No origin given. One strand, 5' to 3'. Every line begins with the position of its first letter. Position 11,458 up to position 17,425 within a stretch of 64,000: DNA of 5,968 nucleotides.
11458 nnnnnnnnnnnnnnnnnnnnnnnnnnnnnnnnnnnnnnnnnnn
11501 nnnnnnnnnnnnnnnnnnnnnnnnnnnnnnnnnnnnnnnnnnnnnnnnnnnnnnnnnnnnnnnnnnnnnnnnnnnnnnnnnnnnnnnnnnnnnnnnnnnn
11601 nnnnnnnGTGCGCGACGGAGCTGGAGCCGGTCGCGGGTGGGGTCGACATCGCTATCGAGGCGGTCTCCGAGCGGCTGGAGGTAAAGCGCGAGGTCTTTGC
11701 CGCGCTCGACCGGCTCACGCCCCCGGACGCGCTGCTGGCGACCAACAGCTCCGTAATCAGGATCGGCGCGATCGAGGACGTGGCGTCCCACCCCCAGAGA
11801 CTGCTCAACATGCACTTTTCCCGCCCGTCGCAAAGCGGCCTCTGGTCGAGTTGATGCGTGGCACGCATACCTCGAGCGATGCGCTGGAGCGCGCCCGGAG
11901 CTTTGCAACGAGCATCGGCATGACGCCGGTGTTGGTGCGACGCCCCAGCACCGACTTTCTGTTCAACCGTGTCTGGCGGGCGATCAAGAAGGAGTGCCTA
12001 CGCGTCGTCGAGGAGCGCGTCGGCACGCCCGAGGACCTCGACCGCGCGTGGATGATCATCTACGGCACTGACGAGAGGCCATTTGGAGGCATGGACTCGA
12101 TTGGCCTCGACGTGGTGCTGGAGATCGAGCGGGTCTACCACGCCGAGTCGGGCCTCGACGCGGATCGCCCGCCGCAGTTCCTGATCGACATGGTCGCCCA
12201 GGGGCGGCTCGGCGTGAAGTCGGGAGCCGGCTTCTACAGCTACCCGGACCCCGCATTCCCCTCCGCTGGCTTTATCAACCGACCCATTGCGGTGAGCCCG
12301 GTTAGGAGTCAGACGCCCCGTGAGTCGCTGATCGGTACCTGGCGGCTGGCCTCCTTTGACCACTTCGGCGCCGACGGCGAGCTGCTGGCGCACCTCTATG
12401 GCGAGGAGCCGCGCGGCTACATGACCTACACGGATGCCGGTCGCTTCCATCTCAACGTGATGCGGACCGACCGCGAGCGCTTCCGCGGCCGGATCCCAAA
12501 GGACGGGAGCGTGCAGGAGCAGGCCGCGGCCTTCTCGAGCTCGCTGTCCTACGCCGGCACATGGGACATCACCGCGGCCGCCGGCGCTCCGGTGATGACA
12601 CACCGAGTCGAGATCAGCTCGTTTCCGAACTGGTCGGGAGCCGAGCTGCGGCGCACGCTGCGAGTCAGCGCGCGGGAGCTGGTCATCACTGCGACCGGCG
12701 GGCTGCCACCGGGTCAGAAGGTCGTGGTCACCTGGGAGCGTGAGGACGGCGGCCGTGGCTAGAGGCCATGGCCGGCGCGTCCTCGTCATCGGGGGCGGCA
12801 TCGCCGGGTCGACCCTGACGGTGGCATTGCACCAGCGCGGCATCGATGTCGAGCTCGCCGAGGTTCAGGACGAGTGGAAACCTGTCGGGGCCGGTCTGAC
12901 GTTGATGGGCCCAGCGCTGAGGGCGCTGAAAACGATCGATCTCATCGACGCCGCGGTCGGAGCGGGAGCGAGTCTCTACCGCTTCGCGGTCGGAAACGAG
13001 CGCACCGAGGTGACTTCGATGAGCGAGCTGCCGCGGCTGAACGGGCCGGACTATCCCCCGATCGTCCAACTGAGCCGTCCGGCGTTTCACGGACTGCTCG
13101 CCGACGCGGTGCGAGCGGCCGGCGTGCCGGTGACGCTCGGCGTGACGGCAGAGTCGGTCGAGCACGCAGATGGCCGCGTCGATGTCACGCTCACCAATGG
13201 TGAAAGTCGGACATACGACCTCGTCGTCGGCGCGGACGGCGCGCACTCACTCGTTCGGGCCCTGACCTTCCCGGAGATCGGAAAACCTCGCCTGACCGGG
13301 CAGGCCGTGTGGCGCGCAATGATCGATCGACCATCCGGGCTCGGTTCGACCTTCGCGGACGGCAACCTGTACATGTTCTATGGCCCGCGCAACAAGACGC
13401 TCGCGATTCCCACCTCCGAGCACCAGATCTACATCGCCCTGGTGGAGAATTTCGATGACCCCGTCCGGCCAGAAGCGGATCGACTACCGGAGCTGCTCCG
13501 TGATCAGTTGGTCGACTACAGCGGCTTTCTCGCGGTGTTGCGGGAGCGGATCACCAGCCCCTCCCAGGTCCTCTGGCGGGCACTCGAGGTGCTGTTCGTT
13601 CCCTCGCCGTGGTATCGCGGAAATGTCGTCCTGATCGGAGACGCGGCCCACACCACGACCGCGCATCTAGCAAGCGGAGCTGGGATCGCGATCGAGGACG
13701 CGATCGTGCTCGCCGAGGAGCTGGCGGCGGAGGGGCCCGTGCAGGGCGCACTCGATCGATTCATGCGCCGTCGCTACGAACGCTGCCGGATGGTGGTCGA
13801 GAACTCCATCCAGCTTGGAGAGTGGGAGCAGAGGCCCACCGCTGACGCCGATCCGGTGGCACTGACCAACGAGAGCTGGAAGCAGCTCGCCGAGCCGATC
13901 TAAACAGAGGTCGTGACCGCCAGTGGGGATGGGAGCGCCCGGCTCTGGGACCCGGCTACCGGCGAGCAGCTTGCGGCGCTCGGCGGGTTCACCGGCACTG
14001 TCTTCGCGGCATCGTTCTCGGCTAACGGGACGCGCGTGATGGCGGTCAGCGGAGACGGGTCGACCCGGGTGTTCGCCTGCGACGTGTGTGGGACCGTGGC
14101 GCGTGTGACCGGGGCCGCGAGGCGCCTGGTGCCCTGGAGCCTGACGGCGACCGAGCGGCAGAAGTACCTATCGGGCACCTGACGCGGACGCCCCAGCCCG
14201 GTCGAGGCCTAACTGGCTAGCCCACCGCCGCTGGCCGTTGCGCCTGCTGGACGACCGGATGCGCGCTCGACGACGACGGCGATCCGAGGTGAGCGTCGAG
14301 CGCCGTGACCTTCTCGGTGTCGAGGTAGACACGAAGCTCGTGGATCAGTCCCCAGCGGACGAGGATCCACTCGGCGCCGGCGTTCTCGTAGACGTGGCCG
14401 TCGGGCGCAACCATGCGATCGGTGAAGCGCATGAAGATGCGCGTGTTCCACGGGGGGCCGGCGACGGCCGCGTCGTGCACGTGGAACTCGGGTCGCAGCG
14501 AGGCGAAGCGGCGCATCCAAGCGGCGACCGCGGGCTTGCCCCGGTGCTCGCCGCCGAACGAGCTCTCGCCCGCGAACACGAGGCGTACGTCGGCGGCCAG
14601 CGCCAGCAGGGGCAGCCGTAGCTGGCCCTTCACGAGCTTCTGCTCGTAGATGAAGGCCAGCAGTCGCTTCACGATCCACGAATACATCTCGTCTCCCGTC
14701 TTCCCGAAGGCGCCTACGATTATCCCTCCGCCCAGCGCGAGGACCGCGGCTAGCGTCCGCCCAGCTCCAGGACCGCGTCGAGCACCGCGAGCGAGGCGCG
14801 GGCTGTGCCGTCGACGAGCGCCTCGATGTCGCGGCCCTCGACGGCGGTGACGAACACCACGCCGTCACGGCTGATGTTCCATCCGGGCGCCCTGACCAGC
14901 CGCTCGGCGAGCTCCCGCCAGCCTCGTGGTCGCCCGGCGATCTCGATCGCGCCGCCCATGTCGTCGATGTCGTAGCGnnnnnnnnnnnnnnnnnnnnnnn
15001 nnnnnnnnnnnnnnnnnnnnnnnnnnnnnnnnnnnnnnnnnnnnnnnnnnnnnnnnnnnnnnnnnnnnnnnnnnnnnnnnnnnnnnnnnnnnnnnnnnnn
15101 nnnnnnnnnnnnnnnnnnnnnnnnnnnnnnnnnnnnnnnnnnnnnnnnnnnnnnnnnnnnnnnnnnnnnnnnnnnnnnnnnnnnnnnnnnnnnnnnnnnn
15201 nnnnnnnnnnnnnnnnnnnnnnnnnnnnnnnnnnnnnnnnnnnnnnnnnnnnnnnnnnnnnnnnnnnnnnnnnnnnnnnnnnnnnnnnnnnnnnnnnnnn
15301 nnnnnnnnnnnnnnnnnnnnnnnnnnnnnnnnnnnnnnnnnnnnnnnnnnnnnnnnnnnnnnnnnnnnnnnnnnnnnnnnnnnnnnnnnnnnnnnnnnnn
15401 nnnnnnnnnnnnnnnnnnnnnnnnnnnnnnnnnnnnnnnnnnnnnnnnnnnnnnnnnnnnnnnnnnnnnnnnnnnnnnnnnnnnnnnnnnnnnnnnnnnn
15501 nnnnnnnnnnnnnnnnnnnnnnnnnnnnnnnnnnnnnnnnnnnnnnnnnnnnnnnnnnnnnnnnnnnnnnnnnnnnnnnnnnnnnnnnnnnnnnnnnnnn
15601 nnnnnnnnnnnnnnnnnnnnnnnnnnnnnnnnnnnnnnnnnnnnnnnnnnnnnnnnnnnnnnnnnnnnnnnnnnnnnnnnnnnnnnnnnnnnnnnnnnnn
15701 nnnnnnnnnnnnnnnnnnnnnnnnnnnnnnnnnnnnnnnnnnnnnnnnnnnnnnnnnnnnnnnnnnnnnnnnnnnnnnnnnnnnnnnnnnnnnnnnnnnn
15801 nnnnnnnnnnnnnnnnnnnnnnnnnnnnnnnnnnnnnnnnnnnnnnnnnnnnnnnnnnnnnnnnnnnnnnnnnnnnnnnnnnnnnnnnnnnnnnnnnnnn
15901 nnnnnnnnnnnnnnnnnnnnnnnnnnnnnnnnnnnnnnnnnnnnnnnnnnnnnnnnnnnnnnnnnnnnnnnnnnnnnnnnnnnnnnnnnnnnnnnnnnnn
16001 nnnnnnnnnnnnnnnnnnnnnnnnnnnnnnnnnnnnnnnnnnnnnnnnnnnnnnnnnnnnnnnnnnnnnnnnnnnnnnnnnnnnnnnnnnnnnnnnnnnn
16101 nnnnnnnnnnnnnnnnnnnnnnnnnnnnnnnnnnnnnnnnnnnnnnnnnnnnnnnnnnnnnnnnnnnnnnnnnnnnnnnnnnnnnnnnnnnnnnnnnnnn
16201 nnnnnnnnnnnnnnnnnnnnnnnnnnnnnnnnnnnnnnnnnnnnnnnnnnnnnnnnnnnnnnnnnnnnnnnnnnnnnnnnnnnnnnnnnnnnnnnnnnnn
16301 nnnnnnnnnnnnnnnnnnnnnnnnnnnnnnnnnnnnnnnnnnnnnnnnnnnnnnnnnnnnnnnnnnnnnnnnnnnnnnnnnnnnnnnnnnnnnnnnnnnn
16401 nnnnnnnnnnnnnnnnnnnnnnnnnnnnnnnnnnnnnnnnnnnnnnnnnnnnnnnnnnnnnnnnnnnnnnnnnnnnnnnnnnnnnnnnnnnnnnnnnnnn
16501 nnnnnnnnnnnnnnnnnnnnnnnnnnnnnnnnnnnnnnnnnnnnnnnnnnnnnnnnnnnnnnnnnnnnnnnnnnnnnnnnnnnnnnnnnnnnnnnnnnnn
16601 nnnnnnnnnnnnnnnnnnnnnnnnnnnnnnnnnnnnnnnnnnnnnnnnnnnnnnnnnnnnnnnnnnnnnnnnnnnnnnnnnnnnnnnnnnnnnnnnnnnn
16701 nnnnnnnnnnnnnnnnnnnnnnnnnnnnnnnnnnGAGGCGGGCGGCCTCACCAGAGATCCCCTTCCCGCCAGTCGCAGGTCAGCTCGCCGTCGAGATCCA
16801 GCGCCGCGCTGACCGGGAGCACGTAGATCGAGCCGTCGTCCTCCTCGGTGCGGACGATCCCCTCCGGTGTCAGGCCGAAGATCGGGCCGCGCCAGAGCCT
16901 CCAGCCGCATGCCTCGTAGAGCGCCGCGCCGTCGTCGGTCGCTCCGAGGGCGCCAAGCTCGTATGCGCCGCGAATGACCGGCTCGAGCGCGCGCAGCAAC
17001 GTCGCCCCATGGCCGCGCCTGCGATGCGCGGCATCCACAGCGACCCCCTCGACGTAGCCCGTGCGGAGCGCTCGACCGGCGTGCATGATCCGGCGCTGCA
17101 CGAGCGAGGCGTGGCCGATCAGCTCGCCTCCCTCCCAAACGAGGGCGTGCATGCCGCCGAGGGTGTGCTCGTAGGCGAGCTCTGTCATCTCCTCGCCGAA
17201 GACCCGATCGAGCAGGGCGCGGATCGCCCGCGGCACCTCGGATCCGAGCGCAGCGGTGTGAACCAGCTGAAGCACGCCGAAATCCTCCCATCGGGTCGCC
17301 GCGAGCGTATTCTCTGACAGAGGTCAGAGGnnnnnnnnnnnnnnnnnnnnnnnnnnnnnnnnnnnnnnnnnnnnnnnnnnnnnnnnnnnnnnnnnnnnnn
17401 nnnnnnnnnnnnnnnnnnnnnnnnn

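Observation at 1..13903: Self-contained catabolic island for an unknown hydroxylated aromatic or heterocyclic substrate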

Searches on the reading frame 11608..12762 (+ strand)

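Call 5: search_protein_families(library=pfam, proteins=[window:11608-12762:+], max_evalue=0.01)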
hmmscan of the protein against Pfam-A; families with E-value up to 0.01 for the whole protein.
window:11608-12762:+ (384 aa): 3 families
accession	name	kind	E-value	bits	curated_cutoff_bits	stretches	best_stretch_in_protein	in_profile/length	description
PF13924.12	Lipocalin_5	-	1.5e-24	87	25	1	242-378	1-141/142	Lipocalin-like domain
PF00725.27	3HCDH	-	6.2e-17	62.3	22.1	1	117-212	2-97/97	3-hydroxyacyl-CoA dehydrogenase, C-terminal domain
PF02737.24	3HCDH_N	-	4.5e-06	27.1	22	1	71-111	138-178/180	3-hydroxyacyl-CoA dehydrogenase, NAD binding domain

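Call 14: search_protein_families(library=ncbifam, proteins=[window:11608-12762:+], max_evalue=0.001)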
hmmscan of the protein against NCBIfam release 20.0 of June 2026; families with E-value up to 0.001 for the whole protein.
window:11608-12762:+ (384 aa): 18 families
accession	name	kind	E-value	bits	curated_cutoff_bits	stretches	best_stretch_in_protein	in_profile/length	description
NF006143.0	PRK08293.1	equivalog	4.9e-25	88.4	312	1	76-215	150-290/291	3-hydroxyacyl-CoA dehydrogenase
NF004474.0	PRK05808.1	subfamily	1.1e-21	77.3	408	1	70-212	141-282/283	3-hydroxybutyryl-CoA dehydrogenase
NF006124.0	PRK08268.1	subfamily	4.9e-20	72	508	1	70-216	145-291/507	3-hydroxyacyl-CoA dehydrogenase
NF006722.0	PRK09260.1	equivalog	7e-20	71.4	429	1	68-214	139-283/289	3-hydroxyacyl-CoA dehydrogenase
NF005875.0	PRK07819.1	subfamily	8.5e-17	61.5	319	1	70-212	144-286/287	3-hydroxybutyryl-CoA dehydrogenase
NF042925.1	FHMPC_DH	equivalog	7.8e-16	58.2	500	1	77-213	143-281/304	5-formyl-3-hydroxy-2-methylpyridine 4-carboxylate 5-dehydrogenase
TIGR02279.1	PaaC-3OHAcCoADH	equivalog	8.1e-15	54.6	669.4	1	69-216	142-289/503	3-hydroxyacyl-CoA dehydrogenase PaaH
NF008363.0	PRK11154.1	equivalog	2.1e-14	52.6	869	1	70-213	448-587/708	fatty acid oxidation complex subunit alpha FadJ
NF005715.0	PRK07530.1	equivalog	1.2e-13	51.1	420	1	72-213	144-284/292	3-hydroxybutyryl-CoA dehydrogenase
NF006125.0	PRK08269.1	equivalog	1.3e-13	50.7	427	1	73-214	156-298/334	3-hydroxybutyryl-CoA dehydrogenase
TIGR02440.1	FadJ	equivalog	8.5e-13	47.5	968.45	1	70-214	443-583/699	fatty acid oxidation complex subunit alpha FadJ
NF008727.0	PRK11730.1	equivalog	1.6e-12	46.6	870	1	70-213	451-593/717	fatty acid oxidation complex subunit alpha FadB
NF004783.0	PRK06129.1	equivalog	1.4e-11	44.4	347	1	68-147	140-218/315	3-hydroxyacyl-CoA dehydrogenase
NF004699.0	PRK06035.1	equivalog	1.6e-11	43.9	500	1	71-205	145-278/294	3-hydroxyacyl-CoA dehydrogenase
NF005471.0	PRK07066.1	equivalog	4.5e-10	39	414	1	71-148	143-220/321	L-carnitine dehydrogenase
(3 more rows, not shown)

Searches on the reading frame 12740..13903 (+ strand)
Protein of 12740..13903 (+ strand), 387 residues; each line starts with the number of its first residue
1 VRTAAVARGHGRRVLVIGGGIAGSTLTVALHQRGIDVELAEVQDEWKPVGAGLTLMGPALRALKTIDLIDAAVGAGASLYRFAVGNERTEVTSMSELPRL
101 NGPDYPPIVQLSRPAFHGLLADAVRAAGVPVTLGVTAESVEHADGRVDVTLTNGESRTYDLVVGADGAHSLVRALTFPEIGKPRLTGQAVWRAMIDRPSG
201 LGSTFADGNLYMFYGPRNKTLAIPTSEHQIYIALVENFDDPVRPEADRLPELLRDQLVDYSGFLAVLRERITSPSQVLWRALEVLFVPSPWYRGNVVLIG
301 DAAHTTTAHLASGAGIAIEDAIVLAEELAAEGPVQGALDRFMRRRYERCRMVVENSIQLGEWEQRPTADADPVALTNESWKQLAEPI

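Call 5: search_protein_families(library=pfam, proteins=[window:12740-13903:+], max_evalue=0.01)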
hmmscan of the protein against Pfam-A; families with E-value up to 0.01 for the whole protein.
window:12740-13903:+ (387 aa): 6 families
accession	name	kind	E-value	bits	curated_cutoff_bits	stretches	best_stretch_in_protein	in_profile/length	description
PF01494.25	FAD_binding_3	-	3.3e-22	79.6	22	1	13-355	3-348/349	FAD binding domain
PF01266.30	DAO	-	9.5e-09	35.7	27.9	2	119-254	154-291/353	FAD dependent oxidoreductase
PF07992.20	Pyr_redox_2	-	9.4e-07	29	26.1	0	13-45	2-176/291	Pyridine nucleotide-disulphide oxidoreductase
PF04820.20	Trp_halogenase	-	3.7e-05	23.2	21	0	112-174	156-219/458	Tryptophan halogenase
PF00070.33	Pyr_redox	-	0.00016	22.5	22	0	13-46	1-34/82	Pyridine nucleotide-disulphide oxidoreductase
PF13450.12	NAD_binding_8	-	0.0012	19.5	21.9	1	16-44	1-29/68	NAD(P)-binding Rossmann-like domain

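Call 14: search_protein_families(library=ncbifam, proteins=[window:12740-13903:+], max_evalue=0.001)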
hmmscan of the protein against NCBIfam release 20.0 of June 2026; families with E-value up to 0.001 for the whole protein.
window:12740-13903:+ (387 aa): 67 families (the best 25 are shown)
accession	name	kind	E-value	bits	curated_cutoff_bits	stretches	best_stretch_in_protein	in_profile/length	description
NF005313.0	PRK06847.1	subfamily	9e-117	390.2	372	1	12-387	5-375/375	hypothetical protein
NF005243.0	PRK06753.1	equivalog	2.7e-39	135.1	365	1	13-366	2-341/374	hypothetical protein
NF033623.1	urate_HpxO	equivalog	5.4e-38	130.9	500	1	14-355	2-338/381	FAD-dependent urate hydroxylase HpxO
NF005720.0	PRK07538.1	subfamily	2e-36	125.8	400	2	13-199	4-196/418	hypothetical protein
NF006021.0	PRK08163.1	equivalog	6.9e-33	114.2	459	1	11-361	5-355/398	3-hydroxybenzoate 6-monooxygenase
NF005566.0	PRK07236.1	subfamily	2.1e-31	109.2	333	2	10-197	5-180/386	hypothetical protein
NF005761.0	PRK07588.1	equivalog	1.2e-25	90.3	454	1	13-344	2-330/392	FAD-binding domain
TIGR03219.1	salicylate_mono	equivalog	1.2e-21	76.9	446.35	2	134-359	123-364/414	salicylate 1-monooxygenase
NF005062.0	PRK06475.1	equivalog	2e-20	73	524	2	13-196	5-192/401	FAD-binding protein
NF033476.1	tet_destruct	subfamily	1.2e-19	70.5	550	1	12-362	4-346/386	tetracycline destructase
NF004829.0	PRK06183.1-3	subfamily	2.4e-19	69.5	390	2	13-175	10-180/520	bifunctional 3-(3-hydroxy-phenyl)propionate/3-hydroxycinnamic acid hydroxylase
NF004523.0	PRK05868.1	equivalog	1.5e-18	66.8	536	1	13-177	3-167/372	FAD-binding protein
NF005788.0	PRK07608.1-3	equivalog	2.4e-16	59.5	478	2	294-352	279-337/388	UbiH/UbiF family hydroxylase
NF053548.1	violacein_VioC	equivalog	1.2e-15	57.6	760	2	291-345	296-351/429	NADP-dependent violacein biosynthesis oxygenase VioC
TIGR02032.1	GG-red-SF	subfamily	3.8e-15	56.3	158.8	1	14-174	3-153/297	geranylgeranyl reductase family protein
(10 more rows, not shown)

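Call 17: search_solved_structures(query=window:12740-13903:+, max_evalue=1e-10)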
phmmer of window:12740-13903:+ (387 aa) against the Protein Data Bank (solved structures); distinct sequences matched with E-value up to 1e-10: 35.
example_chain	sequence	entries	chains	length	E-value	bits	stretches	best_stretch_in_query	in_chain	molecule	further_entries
3rp6_A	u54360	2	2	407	7.8e-25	90.9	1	8-353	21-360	flavoprotein monooxygenase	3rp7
4h2n_A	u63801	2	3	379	9.5e-25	90.6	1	8-343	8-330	2-methyl-3-hydroxypyridine-5-carboxylic acid oxygenase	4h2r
3alm_A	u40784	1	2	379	9.6e-25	90.6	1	8-343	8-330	2-methyl-3-hydroxypyridine-5-carboxylic acid oxygenase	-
3rp8_A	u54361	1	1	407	1e-24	90.5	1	8-353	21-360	flavoprotein monooxygenase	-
3all_A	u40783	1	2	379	1.2e-24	90.3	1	8-343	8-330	2-methyl-3-hydroxypyridine-5-carboxylic acid oxygenase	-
3alj_A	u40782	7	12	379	1.2e-24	90.2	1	8-343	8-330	2-methyl-3-hydroxypyridine-5-carboxylic acid oxygenase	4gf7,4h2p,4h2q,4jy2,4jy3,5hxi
3gmb_A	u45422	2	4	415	1.6e-24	89.8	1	8-343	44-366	2-methyl-3-hydroxypyridine-5-carboxylic acid oxygenase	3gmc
9h8m_A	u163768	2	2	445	3.4e-21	78.9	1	139-361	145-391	FAD-dependent monooxygenase sorC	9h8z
2rgj_A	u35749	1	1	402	3e-20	75.8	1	14-196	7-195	Flavin-containing monooxygenase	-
3c96_A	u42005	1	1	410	3.4e-20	75.7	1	14-196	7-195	Flavin-containing monooxygenase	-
4bk1_A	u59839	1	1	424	1.5e-19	73.5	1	12-332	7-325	PROBABLE SALICYLATE MONOOXYGENASE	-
4bk3_A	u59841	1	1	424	1.7e-19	73.3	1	12-332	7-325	PROBABLE SALICYLATE MONOOXYGENASE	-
4bjy_A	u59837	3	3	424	2.3e-19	72.9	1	12-333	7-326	PROBABLE SALICYLATE MONOOXYGENASE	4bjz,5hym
4bk2_A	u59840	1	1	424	2.7e-19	72.7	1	12-333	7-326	PROBABLE SALICYLATE MONOOXYGENASE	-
6bz5_A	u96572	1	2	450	1.5e-17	66.9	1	11-378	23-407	Salicylate hydroxylase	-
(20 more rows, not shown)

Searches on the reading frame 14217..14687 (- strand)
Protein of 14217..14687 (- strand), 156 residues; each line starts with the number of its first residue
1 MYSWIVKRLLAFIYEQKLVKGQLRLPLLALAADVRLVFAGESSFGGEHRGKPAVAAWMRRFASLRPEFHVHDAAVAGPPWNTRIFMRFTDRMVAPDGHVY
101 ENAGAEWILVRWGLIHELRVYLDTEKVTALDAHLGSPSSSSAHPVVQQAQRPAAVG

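Call 5: search_protein_families(library=pfam, proteins=[window:14217-14687:-], max_evalue=0.01)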
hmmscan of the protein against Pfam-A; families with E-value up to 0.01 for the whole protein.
window:14217-14687:- (156 aa): 1 family
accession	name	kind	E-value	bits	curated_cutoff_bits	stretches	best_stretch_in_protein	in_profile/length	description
PF12680.13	SnoaL_2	-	6.8e-05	23.9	27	1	30-117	20-101/102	SnoaL-like domain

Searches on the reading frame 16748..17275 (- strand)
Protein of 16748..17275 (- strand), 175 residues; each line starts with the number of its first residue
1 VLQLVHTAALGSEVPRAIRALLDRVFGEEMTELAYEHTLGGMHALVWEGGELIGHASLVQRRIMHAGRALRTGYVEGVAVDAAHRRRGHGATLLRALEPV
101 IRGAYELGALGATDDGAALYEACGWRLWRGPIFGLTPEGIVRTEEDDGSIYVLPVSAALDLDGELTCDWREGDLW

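Call 5: search_protein_families(library=pfam, proteins=[window:16748-17275:-], max_evalue=0.01)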
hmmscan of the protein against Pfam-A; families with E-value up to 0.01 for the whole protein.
window:16748-17275:- (175 aa): 4 families
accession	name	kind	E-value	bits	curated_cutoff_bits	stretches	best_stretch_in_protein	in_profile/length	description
PF00583.31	Acetyltransf_1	-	1.7e-10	41.6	20.7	1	39-125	31-116/116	Acetyltransferase (GNAT) family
PF13527.13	Acetyltransf_9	-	1.6e-09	38.2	25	1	17-126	12-125/127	Acetyltransferase (GNAT) domain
PF13508.13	Acetyltransf_7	-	9.2e-08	32.8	27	1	46-126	8-83/84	Acetyltransferase (GNAT) domain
PF13673.13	Acetyltransf_10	-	0.00034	21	23.6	1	31-126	18-108/128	Acetyltransferase (GNAT) domain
